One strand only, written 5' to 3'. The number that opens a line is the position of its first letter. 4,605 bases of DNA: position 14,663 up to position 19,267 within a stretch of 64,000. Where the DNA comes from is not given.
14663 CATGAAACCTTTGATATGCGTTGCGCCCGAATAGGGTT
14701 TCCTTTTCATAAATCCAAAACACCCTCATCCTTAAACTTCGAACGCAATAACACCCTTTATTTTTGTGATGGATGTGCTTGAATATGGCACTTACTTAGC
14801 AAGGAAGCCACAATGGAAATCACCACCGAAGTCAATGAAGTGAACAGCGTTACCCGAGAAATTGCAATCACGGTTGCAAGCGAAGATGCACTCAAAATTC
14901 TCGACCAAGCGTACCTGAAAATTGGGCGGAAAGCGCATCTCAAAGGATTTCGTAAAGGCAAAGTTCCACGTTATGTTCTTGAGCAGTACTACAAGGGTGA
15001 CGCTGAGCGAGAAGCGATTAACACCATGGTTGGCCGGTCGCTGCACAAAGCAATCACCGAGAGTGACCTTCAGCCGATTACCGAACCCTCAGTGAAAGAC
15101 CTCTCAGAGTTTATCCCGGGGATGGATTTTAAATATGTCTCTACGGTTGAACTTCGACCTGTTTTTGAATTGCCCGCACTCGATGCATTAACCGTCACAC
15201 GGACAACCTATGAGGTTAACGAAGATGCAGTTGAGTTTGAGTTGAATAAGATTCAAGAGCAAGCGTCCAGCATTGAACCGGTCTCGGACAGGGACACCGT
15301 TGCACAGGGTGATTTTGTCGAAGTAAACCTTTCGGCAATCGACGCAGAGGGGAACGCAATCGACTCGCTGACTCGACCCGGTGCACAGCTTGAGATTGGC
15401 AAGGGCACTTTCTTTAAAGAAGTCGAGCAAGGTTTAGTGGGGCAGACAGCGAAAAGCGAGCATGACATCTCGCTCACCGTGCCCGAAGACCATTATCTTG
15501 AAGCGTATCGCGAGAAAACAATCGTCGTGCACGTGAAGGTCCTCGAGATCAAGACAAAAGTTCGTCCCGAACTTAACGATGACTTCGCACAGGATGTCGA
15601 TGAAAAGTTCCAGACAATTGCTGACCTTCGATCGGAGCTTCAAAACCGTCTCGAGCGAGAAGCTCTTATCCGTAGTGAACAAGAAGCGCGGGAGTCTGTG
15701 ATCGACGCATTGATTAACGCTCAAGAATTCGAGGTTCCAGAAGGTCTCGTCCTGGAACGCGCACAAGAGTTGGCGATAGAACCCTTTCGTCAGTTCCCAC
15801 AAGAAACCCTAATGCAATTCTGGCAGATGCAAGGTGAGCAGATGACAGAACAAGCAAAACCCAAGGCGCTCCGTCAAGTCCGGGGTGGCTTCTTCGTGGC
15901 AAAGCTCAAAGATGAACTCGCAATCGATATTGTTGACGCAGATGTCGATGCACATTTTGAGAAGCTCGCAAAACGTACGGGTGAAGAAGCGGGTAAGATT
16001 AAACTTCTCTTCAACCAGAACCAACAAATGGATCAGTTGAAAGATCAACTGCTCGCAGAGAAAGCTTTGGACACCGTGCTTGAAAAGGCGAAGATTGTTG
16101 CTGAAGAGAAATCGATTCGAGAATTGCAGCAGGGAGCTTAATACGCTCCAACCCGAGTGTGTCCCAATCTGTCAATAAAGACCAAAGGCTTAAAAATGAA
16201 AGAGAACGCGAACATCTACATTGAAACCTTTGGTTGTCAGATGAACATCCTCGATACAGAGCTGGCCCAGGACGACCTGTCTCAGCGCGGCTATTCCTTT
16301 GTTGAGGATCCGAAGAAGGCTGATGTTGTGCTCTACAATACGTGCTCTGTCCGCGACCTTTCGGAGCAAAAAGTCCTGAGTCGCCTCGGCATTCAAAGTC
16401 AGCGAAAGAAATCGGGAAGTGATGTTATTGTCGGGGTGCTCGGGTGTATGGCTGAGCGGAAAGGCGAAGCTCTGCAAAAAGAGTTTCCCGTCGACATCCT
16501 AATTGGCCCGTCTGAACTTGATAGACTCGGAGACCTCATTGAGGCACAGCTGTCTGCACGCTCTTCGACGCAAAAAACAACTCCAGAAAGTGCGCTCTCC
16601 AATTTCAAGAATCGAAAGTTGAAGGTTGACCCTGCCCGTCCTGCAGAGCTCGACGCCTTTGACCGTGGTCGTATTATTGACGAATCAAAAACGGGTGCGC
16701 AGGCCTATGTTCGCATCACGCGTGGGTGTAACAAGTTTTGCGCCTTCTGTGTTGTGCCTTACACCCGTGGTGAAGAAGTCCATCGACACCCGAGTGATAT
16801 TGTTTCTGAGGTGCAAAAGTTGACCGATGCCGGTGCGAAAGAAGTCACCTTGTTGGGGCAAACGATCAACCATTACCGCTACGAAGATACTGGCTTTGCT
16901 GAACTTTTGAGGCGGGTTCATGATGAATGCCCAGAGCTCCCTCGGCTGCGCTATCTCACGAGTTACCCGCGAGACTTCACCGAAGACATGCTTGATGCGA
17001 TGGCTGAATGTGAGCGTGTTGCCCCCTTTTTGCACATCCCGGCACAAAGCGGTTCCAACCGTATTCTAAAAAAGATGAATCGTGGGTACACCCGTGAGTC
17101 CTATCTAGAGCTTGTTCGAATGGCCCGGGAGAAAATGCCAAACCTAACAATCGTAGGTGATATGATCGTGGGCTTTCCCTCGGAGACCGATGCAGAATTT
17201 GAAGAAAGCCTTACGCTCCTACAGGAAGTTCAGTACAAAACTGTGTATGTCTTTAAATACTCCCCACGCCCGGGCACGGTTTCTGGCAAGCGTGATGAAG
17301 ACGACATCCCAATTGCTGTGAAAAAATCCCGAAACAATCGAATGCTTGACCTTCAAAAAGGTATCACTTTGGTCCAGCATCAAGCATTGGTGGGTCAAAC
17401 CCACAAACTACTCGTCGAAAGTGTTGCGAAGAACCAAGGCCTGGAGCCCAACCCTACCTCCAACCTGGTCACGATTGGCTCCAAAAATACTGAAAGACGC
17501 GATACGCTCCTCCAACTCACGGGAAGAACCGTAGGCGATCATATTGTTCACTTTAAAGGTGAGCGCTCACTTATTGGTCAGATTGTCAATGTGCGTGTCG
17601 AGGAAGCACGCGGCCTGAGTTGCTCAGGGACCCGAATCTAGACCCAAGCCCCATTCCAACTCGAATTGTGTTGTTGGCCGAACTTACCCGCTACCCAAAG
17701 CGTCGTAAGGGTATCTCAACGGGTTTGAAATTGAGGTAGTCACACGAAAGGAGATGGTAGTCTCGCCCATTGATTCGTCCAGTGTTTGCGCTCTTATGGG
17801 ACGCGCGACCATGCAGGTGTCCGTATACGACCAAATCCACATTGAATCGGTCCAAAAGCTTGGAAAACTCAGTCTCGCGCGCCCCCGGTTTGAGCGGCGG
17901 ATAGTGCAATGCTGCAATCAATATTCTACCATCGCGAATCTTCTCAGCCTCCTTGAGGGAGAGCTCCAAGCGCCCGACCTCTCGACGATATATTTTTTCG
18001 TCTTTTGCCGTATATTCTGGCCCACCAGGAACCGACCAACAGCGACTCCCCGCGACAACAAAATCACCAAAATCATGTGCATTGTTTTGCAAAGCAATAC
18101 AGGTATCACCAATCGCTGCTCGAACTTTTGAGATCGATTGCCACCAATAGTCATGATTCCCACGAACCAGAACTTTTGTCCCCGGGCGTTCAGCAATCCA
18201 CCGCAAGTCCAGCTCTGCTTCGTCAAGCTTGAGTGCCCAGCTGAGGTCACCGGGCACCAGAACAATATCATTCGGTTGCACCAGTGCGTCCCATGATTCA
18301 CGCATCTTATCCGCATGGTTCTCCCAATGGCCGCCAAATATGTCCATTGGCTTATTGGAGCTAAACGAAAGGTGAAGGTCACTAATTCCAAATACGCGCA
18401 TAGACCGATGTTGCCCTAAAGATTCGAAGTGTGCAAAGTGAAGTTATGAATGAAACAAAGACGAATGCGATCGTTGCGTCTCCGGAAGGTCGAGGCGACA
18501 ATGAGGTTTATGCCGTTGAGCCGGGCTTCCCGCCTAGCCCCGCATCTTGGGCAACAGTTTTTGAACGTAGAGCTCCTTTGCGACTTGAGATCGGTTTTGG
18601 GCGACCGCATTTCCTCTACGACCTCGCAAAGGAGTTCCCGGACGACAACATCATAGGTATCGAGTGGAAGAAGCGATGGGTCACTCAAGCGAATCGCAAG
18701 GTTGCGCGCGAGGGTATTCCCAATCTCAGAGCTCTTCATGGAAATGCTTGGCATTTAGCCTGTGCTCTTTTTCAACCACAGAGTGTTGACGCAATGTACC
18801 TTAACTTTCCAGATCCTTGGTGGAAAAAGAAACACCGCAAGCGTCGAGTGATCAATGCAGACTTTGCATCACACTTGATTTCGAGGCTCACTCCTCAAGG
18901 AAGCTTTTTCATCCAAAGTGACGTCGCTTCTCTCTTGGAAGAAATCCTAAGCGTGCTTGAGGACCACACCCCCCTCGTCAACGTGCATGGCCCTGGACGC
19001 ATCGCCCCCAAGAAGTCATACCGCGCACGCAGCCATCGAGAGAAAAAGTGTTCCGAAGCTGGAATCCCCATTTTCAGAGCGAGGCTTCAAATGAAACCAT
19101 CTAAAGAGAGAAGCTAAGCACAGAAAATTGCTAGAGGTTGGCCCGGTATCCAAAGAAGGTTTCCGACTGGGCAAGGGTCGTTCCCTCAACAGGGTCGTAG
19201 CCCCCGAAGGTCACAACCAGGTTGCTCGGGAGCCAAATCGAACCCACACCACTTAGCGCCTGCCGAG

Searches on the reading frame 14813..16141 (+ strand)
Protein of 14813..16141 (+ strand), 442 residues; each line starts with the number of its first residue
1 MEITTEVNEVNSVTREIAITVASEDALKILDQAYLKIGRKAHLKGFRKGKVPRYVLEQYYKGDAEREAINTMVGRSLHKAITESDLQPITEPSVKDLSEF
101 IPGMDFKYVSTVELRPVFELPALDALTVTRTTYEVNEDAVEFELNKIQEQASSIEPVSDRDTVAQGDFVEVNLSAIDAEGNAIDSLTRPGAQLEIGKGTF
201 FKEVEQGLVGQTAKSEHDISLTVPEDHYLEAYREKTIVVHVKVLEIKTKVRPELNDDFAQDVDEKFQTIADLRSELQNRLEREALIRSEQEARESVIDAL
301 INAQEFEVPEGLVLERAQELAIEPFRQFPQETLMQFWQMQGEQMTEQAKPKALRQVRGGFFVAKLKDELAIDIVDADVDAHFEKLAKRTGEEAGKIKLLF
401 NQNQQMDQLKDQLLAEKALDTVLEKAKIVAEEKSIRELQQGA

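Call 56: search_protein_families(library=pfam, proteins=[window:14813-16141:+], max_evalue=0.00001)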
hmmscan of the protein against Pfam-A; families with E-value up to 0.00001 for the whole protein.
window:14813-16141:+ (442 aa): 2 families
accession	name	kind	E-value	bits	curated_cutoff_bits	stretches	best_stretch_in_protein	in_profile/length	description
PF05697.18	Trigger_N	-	3.1e-32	112.3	22.2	1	5-147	3-144/144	Bacterial trigger factor protein (TF)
PF05698.19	Trigger_C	-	1.7e-23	83.9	22.7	1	268-424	1-162/162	Bacterial trigger factor protein (TF) C-terminus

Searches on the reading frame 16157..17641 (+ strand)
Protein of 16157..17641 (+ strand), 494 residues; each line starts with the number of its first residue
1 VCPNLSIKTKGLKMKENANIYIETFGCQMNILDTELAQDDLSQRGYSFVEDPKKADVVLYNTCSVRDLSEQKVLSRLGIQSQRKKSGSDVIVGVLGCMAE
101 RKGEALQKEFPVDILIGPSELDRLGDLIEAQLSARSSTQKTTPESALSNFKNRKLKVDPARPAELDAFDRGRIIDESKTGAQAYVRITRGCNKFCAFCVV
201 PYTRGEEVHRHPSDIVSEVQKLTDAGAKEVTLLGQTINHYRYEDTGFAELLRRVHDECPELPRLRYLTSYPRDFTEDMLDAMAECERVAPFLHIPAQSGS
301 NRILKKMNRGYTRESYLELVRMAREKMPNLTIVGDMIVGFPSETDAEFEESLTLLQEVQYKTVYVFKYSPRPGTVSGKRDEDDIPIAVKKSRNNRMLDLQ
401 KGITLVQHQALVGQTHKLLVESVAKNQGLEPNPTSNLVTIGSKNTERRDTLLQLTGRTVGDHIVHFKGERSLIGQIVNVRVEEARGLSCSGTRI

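Call 56: search_protein_families(library=pfam, proteins=[window:16157-17641:+], max_evalue=0.00001)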
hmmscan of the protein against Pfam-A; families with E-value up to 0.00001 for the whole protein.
window:16157-17641:+ (494 aa): 2 families
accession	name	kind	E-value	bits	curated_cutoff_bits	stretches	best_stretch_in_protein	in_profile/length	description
PF04055.27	Radical_SAM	-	1e-28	101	29.5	1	186-355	2-166/166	Radical SAM superfamily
PF00919.26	UPF0004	-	2.3e-27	95.3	27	1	20-117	2-98/98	Uncharacterized protein family UPF0004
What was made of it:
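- On RiPP precursor (SCIFF/ranthipeptide or lanthipeptide type): The only radical SAM gene within 10 kb, at 16157..17641, has UPF0004 plus Radical_SAM domains, which I read as a MiaB/RimO-type methylthiotransferase (call 56).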

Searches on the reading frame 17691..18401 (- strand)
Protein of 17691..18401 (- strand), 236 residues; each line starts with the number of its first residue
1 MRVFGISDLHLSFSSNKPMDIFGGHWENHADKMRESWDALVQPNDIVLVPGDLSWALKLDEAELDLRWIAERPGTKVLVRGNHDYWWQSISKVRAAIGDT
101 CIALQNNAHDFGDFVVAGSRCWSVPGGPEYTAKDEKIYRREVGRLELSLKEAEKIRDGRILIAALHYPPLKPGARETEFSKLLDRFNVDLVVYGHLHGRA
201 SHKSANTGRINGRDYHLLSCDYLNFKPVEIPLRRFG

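Call 56: search_protein_families(library=pfam, proteins=[window:17691-18401:-], max_evalue=0.00001)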
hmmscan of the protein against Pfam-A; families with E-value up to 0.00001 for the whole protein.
window:17691-18401:- (236 aa): 1 family
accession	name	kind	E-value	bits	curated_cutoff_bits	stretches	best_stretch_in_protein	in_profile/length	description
PF00149.33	Metallophos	-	1.9e-16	61.5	21.5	1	1-198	1-190/191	Calcineurin-like phosphoesterase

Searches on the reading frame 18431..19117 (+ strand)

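Call 56: search_protein_families(library=pfam, proteins=[window:18431-19117:+], max_evalue=0.00001)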
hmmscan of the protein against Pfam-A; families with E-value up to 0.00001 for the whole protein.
window:18431-19117:+ (228 aa): 3 families
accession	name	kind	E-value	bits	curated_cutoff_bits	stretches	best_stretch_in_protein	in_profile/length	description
PF02390.23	Methyltransf_4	-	1.5e-42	145.4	24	1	48-216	2-172/173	Putative methyltransferase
PF13649.12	Methyltransf_25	-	2.8e-06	28.3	27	1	52-126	2-72/97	Methyltransferase domain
PF13847.12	Methyltransf_31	-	5.7e-06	26.5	27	1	52-165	8-113/145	Methyltransferase domain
